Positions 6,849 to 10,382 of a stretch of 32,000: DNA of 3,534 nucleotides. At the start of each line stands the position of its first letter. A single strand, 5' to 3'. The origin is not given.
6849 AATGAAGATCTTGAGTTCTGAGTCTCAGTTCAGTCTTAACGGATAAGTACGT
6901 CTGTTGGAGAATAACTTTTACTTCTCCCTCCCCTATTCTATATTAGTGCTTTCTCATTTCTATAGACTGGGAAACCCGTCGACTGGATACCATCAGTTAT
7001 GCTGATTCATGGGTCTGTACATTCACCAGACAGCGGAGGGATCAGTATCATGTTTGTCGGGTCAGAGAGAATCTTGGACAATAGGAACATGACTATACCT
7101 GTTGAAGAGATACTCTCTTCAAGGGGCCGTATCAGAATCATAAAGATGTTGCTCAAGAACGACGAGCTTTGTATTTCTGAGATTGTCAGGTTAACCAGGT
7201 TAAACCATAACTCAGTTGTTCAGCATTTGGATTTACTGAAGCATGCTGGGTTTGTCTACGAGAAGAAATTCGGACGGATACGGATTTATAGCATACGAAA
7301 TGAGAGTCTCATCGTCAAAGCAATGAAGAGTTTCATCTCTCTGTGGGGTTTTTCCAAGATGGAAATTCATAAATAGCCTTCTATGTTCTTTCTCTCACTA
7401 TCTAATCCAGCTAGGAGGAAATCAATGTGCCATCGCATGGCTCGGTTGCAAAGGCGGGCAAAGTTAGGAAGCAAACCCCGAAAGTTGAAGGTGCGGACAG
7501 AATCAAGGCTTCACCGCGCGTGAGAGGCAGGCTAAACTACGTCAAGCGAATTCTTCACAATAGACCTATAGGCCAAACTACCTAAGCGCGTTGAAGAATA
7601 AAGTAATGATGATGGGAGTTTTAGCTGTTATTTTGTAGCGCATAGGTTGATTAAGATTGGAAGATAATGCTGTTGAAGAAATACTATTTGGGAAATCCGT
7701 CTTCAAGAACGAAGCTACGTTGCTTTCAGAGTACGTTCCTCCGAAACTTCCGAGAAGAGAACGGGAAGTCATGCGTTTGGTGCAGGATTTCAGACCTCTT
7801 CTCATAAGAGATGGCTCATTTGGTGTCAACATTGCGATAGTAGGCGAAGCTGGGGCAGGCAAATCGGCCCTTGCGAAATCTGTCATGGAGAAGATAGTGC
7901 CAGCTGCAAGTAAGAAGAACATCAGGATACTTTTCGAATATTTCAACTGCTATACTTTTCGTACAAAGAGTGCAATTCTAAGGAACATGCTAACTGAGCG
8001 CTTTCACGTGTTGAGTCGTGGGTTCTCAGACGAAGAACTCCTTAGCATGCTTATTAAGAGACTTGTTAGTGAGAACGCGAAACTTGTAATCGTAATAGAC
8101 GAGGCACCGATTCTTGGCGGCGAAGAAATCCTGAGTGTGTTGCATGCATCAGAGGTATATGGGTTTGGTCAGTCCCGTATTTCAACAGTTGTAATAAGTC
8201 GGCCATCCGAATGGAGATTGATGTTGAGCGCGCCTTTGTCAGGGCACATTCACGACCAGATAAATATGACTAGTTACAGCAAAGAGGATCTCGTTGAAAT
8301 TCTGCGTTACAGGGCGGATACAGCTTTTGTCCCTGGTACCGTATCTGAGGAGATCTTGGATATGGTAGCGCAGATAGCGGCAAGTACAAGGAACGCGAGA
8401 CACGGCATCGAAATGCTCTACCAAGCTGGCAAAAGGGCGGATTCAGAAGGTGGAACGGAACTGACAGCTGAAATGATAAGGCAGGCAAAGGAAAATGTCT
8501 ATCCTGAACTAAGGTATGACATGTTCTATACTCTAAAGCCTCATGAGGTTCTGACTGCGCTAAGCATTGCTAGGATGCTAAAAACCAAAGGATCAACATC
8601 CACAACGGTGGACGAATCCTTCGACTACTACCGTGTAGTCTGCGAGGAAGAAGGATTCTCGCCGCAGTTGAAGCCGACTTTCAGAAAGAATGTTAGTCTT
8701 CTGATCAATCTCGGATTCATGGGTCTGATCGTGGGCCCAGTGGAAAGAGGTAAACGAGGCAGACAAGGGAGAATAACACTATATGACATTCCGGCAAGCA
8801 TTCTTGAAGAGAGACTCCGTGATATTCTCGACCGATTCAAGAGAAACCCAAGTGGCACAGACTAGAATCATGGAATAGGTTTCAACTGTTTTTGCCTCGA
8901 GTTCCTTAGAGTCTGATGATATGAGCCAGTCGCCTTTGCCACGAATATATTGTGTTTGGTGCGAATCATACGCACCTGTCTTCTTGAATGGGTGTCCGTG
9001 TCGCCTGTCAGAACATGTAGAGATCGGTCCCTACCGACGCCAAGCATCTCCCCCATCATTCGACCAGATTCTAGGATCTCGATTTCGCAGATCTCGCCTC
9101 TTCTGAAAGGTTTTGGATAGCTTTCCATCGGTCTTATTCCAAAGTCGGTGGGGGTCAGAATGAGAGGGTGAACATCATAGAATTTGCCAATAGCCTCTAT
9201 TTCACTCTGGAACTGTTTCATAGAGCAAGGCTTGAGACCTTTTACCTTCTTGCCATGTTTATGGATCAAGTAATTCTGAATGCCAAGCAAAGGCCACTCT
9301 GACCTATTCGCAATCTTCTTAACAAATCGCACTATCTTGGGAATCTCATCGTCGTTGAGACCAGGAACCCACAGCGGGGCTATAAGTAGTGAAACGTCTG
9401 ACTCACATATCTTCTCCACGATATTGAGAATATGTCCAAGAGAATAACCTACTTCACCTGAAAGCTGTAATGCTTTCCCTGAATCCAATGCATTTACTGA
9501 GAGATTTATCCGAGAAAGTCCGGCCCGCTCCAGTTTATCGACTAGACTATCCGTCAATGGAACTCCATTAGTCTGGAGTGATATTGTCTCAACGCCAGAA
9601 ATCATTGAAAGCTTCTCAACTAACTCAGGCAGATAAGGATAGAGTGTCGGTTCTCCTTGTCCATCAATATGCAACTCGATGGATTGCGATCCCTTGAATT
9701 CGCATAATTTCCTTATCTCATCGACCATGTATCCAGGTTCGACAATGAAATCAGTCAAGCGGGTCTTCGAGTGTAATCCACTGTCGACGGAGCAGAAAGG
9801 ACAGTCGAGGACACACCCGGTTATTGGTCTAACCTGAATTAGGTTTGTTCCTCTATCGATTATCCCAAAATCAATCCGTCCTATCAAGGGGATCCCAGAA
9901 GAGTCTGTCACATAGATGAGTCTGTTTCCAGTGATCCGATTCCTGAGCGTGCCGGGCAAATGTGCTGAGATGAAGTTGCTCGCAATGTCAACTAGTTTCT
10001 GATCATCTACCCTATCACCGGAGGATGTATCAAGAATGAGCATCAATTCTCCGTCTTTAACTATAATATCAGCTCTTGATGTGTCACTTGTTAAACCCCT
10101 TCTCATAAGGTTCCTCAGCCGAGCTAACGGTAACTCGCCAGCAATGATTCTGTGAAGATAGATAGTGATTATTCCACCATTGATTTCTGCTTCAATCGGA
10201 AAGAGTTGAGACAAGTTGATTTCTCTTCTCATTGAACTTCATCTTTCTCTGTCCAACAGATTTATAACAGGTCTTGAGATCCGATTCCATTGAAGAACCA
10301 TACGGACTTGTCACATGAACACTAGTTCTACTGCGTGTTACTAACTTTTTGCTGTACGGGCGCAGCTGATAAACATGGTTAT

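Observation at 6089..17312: Five tRNA genes carry about 11 introns, most at non-canonical positions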

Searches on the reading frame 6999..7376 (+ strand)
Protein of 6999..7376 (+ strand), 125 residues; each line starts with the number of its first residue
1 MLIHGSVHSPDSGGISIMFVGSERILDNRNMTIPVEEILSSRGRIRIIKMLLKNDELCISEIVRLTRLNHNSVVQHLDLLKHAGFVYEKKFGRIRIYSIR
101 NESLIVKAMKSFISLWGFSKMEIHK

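Call 9: search_protein_families(library=pfam, proteins=[window:6999-7376:+])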
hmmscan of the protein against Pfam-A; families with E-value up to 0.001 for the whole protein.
window:6999-7376:+ (125 aa): 2 families
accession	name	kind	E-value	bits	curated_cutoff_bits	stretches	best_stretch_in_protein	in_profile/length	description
PF01022.26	HTH_5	-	1.1e-08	35.3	22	1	43-87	3-46/47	Bacterial regulatory protein, arsR family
PF12840.13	HTH_20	-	0.00042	20.7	27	1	39-86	1-48/51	Helix-turn-helix domain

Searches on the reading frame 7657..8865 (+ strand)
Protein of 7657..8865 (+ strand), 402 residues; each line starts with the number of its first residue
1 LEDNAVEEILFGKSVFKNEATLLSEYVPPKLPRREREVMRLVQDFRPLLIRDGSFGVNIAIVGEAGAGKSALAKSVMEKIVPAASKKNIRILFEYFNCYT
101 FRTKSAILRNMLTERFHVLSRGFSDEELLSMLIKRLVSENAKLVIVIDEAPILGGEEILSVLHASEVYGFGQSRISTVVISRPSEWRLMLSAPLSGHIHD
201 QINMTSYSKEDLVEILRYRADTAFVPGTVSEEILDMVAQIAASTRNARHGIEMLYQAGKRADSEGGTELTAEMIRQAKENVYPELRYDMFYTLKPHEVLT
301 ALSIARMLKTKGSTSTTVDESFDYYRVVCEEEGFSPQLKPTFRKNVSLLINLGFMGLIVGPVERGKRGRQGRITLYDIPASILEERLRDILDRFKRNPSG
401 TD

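Call 9: search_protein_families(library=pfam, proteins=[window:7657-8865:+])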
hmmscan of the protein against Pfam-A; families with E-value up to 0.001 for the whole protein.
window:7657-8865:+ (402 aa): 5 families
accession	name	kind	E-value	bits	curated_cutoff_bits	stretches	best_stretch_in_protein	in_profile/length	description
PF22703.2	Cdc6_lid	-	8.5e-18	64.4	27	1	214-279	2-68/68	Cdc6 AAA+ ATPase-type lid domain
PF13401.12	AAA_22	-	8.8e-11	42.7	27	1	59-181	8-122/130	AAA domain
PF09079.17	Cdc6_C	-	7.2e-10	39.2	25.1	1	292-376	5-87/96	CDC6, C terminal winged helix domain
PF13191.12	AAA_16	-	6.2e-07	30.5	32.6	1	30-150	1-141/167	AAA ATPase domain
PF05729.18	NACHT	-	6.3e-06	26.6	26.7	1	59-149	3-89/167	NACHT domain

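Call 29: find_homologous_proteins(query=window:7657-8865:+, max_evalue=1e-30)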
Query window:7657-8865:+ (402 aa): 140 proteins with E <= 1e-30 among 8000 candidates; the best 120 are listed.
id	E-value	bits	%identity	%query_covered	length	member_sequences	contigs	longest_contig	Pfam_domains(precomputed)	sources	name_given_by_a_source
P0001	2.9e-259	877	100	100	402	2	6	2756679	PF22703.3,PF05729.19,PF13401.13,PF09079.18,PF13191.13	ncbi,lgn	ncbi:MAG: AAA family ATPase [Candidatus Atabeyarchaeum deiterrae]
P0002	8.4e-220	747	82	100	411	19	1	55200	PF22703.3,PF05729.19,PF13401.13,PF09079.18,PF13191.13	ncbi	-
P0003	1.2e-218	744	82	100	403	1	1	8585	PF22703.3,PF05729.19,PF13401.13,PF09079.18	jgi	jgi:cell division control protein 6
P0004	2.7e-218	743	81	100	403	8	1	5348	PF22703.3,PF05729.19,PF13401.13,PF09079.18,PF13191.13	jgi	-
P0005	9.4e-218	741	81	100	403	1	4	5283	PF22703.3,PF05729.19,PF13401.13,PF09079.18,PF13191.13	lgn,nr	nr:AAA family ATPase [Candidatus Njordarchaeum guaymaensis]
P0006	1.2e-217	740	81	100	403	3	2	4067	PF22703.3,PF05729.19,PF13401.13,PF09079.18,PF13191.13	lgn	-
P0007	8.5e-217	738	82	99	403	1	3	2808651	PF22703.3,PF05729.19,PF13401.13,PF09079.18,PF13191.13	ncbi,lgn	ncbi:MAG: AAA family ATPase [Promethearchaeati archaeon SRVP18_Atabeyarchaeia-1]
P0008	4.1e-216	735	81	99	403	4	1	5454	PF22703.3,PF05729.19,PF13401.13,PF09079.18,PF13191.13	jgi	jgi:cell division control protein 6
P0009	2.0e-215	733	81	99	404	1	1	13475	PF22703.3,PF13401.13,PF09079.18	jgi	jgi:cell division control protein 6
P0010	2.8e-211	719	79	100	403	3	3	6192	PF22703.3,PF05729.19,PF13401.13,PF09079.18,PF13191.13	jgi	jgi:orc1/cdc6 family replication initiation protein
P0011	3.4e-185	634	82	86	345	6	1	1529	PF22703.3,PF05729.19,PF13401.13,PF09079.18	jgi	jgi:cell division control protein 6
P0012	5.4e-150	518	58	98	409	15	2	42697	PF22703.3,PF13245.13,PF13401.13,PF09079.18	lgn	-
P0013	6.8e-143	494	57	98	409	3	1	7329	PF22703.3,PF13401.13,PF09079.18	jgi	-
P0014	2.7e-142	492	56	97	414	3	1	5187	PF22703.3,PF13401.13,PF09079.18,PF13191.13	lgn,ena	-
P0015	1.4e-141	490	57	98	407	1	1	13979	PF22703.3,PF13401.13,PF09079.18,PF13191.13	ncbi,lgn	ncbi:MAG: Cdc6/Cdc18 family protein [Promethearchaeota archaeon]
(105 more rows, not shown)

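Call 30: find_encoding_contigs(protein=P0007, flank=10000, max_places=1)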
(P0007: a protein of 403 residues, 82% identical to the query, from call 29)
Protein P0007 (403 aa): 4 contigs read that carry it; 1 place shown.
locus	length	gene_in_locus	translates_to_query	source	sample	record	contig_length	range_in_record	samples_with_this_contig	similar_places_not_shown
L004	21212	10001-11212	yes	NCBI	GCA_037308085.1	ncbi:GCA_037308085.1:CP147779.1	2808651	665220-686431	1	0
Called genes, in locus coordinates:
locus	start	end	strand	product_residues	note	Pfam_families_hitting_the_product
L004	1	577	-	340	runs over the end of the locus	-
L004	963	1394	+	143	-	PF14438:SM-ATX (weak), PF14894:Lsm_C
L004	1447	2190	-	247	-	PF00181:Ribosomal_L2_N (weak), PF03947:Ribosomal_L2_C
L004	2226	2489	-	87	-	PF00276:Ribosomal_L23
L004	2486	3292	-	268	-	PF00573:Ribosomal_L4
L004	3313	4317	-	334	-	PF00297:Ribosomal_L3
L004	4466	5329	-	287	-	PF02598:Methyltrn_RNA_3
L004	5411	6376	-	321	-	PF23355:IFT52_GIFT (faint)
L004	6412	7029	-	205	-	PF13580:SIS_2 (faint), PF01380:SIS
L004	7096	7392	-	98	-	PF09138:Urm1, PF02597:ThiS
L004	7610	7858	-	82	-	PF00833:Ribosomal_S17e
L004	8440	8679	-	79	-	-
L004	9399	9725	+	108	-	PF01022:HTH_5, PF12840:HTH_20 (weak), PF08221:HTH_9 (weak)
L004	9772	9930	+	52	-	PF04758:Ribosomal_S30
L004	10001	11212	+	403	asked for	PF13191:AAA_16 (faint), PF05729:NACHT (weak), PF13401:AAA_22, PF22703:Cdc6_lid, PF09079:WHD_Cdc6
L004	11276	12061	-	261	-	PF21003:NucS_N, PF01939:NucS_C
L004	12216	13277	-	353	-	-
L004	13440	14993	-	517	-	PF13085:Fer2_3, PF12838:Fer4_7 (weak), PF13183:Fer4_8, PF13187:Fer4_9, PF13237:Fer4_10, PF13534:Fer4_17 (weak), PF02754:CCG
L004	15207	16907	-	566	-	PF00890:FAD_binding_2, PF03486:HI0933_like (faint), PF07992:Pyr_redox_2 (weak), PF02910:Succ_DH_flav_C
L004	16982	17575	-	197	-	PF05683:Fumerase_C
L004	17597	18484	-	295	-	PF05681:Fumerase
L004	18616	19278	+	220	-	PF04252:SFM1-like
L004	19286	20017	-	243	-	PF06745:ATPase, PF13481:AAA_25, PF07088:GvpD_P-loop (faint)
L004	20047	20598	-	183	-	PF13404:HTH_AsnC-type, PF13412:HTH_24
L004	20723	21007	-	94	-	-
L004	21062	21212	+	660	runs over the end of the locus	PF05833:NFACT_N, PF05670:NFACT-R_1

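Call 31: find_encoding_contigs(protein=P0002, flank=10000, max_places=1)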
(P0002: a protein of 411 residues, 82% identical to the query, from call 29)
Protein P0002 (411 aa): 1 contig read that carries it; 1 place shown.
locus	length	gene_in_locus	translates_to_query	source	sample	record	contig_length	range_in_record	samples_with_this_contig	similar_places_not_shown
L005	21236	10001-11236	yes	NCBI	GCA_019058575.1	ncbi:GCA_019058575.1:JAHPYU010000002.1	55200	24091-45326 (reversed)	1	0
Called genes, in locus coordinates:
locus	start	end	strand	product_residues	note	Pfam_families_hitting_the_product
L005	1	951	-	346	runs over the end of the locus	-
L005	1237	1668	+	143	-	PF14894:Lsm_C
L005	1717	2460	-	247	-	PF00181:Ribosomal_L2_N, PF03947:Ribosomal_L2_C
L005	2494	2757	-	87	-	PF00276:Ribosomal_L23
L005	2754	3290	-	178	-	PF00573:Ribosomal_L4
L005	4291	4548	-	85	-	-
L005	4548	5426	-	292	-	PF02598:Methyltrn_RNA_3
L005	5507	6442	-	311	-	-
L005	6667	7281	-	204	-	PF13580:SIS_2 (faint), PF01380:SIS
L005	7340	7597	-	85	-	PF02597:ThiS, PF09138:Urm1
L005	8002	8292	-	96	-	PF00833:Ribosomal_S17e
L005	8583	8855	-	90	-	-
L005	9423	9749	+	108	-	PF01022:HTH_5, PF12840:HTH_20 (weak)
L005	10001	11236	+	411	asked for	PF13191:AAA_16 (faint), PF13401:AAA_22, PF05729:NACHT (weak), PF22703:Cdc6_lid, PF09079:WHD_Cdc6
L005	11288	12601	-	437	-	PF04055:Radical_SAM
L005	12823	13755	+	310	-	PF22082:TtuA_LIM_N, PF03054:tRNA_Me_trans (weak), PF01171:ATP_bind_3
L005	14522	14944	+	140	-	PF01951:Archease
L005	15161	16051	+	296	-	PF01940:DUF92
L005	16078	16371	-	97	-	PF05129:Zn_ribbon_Elf1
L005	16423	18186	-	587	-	PF16900:REPA_OB_2 (faint), PF17244:CDC24_OB3 (faint), PF24903:OB_MEIOB_N (faint), PF01336:tRNA_anti-codon (weak), PF21669:SHLD2_OB1 (faint), PF17008:DUF5088 (faint), PF01336:tRNA_anti-codon, PF08646:Rep_fac-A_C, +1 more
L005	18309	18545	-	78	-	PF27357:MJ1579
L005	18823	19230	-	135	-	-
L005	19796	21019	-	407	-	PF00162:PGK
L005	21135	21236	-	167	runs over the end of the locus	PF01927:Mut7-C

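Call 32: find_encoding_contigs(protein=P0009, flank=10000, max_places=1)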
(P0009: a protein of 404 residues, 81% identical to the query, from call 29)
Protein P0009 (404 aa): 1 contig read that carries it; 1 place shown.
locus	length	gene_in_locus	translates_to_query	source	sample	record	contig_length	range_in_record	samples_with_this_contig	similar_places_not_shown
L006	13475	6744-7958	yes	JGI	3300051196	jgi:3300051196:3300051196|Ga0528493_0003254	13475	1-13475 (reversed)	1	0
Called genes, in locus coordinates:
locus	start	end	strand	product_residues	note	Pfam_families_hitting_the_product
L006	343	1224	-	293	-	PF02598:Methyltrn_RNA_3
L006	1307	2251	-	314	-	PF23355:IFT52_GIFT (weak)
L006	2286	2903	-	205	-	PF01380:SIS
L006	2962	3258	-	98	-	PF09138:Urm1, PF02597:ThiS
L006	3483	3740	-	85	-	PF00833:Ribosomal_S17e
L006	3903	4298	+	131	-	-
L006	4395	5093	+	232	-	PF01385:OrfB_IS605, PF07282:Cas12f1-like_TNB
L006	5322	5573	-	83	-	-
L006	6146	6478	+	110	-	PF01022:HTH_5, PF12802:MarR_2 (faint), PF12840:HTH_20 (weak)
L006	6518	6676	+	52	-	PF04758:Ribosomal_S30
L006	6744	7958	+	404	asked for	PF13401:AAA_22, PF22703:Cdc6_lid, PF09079:WHD_Cdc6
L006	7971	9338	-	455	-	PF04055:Radical_SAM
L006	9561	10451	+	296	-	PF03054:tRNA_Me_trans (weak), PF01171:ATP_bind_3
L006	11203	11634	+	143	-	PF01951:Archease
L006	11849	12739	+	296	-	PF01940:DUF92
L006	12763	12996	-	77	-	PF05129:Zn_ribbon_Elf1, PF14354:Lar_restr_allev (faint)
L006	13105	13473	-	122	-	?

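Call 33: find_encoding_contigs(protein=P0012, flank=10000, max_places=1)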
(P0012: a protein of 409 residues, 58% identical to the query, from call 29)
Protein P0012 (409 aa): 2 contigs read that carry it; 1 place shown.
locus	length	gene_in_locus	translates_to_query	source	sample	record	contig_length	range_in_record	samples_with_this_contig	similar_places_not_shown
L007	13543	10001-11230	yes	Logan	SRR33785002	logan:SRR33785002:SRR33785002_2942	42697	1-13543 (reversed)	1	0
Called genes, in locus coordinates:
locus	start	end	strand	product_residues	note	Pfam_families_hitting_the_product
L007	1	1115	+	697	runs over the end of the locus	PF09999:DUF2240 (weak), PF21473:OB_Ssb-like (faint), PF17244:CDC24_OB3 (faint), PF21669:SHLD2_OB1 (faint), PF24903:OB_MEIOB_N (faint), PF01336:tRNA_anti-codon, PF01336:tRNA_anti-codon (weak), PF08646:Rep_fac-A_C, +1 more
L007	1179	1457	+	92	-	PF05129:Zn_ribbon_Elf1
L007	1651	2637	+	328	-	PF04055:Radical_SAM, PF08608:Wyosine_form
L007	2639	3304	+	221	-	PF01997:Translin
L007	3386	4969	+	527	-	PF01409:tRNA-synt_2d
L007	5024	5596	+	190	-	PF03367:Zn_ribbon_ZPR1 (weak), PF22794:jr-ZPR1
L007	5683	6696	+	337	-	-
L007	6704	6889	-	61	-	PF03911:Sec61_beta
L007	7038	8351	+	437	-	PF00464:SHMT, PF00155:Aminotran_1_2 (weak)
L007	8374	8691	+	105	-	PF01503:PRA-PH (weak), PF03819:MazG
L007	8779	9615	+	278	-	PF00571:CBS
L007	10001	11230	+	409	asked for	PF13245:AAA_19 (weak), PF13401:AAA_22, PF22703:Cdc6_lid, PF09079:WHD_Cdc6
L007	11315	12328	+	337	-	PF00709:Adenylsucc_synt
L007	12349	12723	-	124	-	-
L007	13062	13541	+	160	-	?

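Call 34: find_encoding_contigs(protein=P0003, flank=10000, max_places=1)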
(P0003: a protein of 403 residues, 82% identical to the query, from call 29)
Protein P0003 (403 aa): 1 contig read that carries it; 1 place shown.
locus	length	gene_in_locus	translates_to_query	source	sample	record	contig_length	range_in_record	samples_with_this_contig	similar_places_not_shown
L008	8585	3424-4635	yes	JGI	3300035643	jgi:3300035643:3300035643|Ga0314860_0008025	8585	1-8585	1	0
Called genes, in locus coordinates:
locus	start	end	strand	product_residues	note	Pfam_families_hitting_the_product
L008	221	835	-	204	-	PF13580:SIS_2 (faint), PF01380:SIS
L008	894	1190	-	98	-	PF09138:Urm1, PF02597:ThiS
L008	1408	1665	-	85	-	PF00833:Ribosomal_S17e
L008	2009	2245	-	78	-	-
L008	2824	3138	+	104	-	PF01022:HTH_5, PF12802:MarR_2 (faint)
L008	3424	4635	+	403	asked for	PF05729:NACHT (faint), PF13401:AAA_22, PF22703:Cdc6_lid, PF09079:WHD_Cdc6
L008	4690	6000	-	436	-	PF04055:Radical_SAM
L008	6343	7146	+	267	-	PF01171:ATP_bind_3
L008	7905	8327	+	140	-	PF01951:Archease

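Call 35: find_encoding_contigs(protein=P0010, flank=10000, max_places=1)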
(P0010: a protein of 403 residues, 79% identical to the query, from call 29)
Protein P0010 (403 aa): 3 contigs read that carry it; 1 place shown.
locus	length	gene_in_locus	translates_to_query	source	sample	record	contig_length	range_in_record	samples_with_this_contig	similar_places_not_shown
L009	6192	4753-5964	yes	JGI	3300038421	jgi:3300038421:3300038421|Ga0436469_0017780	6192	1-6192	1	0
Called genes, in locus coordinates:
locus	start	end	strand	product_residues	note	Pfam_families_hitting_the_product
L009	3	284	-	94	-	?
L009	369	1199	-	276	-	PF23355:IFT52_GIFT (weak)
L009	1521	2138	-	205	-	PF13580:SIS_2 (faint), PF01380:SIS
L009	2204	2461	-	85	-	PF02597:ThiS, PF09138:Urm1 (weak)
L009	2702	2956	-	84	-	PF00833:Ribosomal_S17e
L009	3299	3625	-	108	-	-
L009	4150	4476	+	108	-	PF08221:HTH_9 (weak), PF01022:HTH_5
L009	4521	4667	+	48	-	-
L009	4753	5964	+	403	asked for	PF05729:NACHT (faint), PF13191:AAA_16 (weak), PF13401:AAA_22, PF22703:Cdc6_lid, PF09079:WHD_Cdc6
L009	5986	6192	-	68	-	?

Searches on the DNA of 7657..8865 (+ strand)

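Call 57: search_rna_families(sources=[L005, L006, L008, L010, L011], threshold=gathering)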
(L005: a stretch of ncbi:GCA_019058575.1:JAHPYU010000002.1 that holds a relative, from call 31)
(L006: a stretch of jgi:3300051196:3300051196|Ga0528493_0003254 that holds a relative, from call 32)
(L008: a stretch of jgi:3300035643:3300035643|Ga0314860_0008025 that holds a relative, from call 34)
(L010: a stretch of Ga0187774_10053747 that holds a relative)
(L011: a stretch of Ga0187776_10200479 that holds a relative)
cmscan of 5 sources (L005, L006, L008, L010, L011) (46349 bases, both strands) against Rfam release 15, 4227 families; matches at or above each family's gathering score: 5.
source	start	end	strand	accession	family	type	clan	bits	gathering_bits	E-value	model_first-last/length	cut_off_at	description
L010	135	455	+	RF01857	Archaea_SRP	Gene;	CL00003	111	96.5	1.8e-24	1-317/317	no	Archaeal signal recognition particle RNA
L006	10482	10810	-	RF01857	Archaea_SRP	Gene;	CL00003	106.7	96.5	2.4e-23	1-317/317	no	Archaeal signal recognition particle RNA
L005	13775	14109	-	RF01857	Archaea_SRP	Gene;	CL00003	105.6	96.5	4.7e-23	1-317/317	no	Archaeal signal recognition particle RNA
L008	7173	7499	-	RF01857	Archaea_SRP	Gene;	CL00003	105.1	96.5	6.3e-23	8-310/317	no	Archaeal signal recognition particle RNA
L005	19694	19783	+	RF00005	tRNA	Gene; tRNA;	CL00001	63.6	29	1.3e-11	1-71/71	no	tRNA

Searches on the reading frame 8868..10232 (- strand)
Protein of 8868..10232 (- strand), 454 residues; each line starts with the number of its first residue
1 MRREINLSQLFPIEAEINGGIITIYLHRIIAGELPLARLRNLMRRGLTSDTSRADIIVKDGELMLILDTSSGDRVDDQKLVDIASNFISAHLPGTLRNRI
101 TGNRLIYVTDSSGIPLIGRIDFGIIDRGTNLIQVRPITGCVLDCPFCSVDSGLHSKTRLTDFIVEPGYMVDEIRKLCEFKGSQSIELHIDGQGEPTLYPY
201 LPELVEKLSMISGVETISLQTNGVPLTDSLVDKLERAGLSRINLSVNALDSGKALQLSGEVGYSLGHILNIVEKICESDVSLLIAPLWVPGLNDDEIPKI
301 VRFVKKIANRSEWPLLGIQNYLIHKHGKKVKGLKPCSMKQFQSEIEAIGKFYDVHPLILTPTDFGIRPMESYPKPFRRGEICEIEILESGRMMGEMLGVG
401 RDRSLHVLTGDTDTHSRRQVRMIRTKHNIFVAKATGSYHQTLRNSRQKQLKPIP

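Call 9: search_protein_families(library=pfam, proteins=[window:8868-10232:-])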
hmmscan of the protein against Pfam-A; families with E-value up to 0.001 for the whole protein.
window:8868-10232:- (454 aa): 1 family
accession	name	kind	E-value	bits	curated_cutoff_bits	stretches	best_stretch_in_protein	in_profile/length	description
PF04055.27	Radical_SAM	-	6e-23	82.3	29.5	1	136-304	3-166/166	Radical SAM superfamily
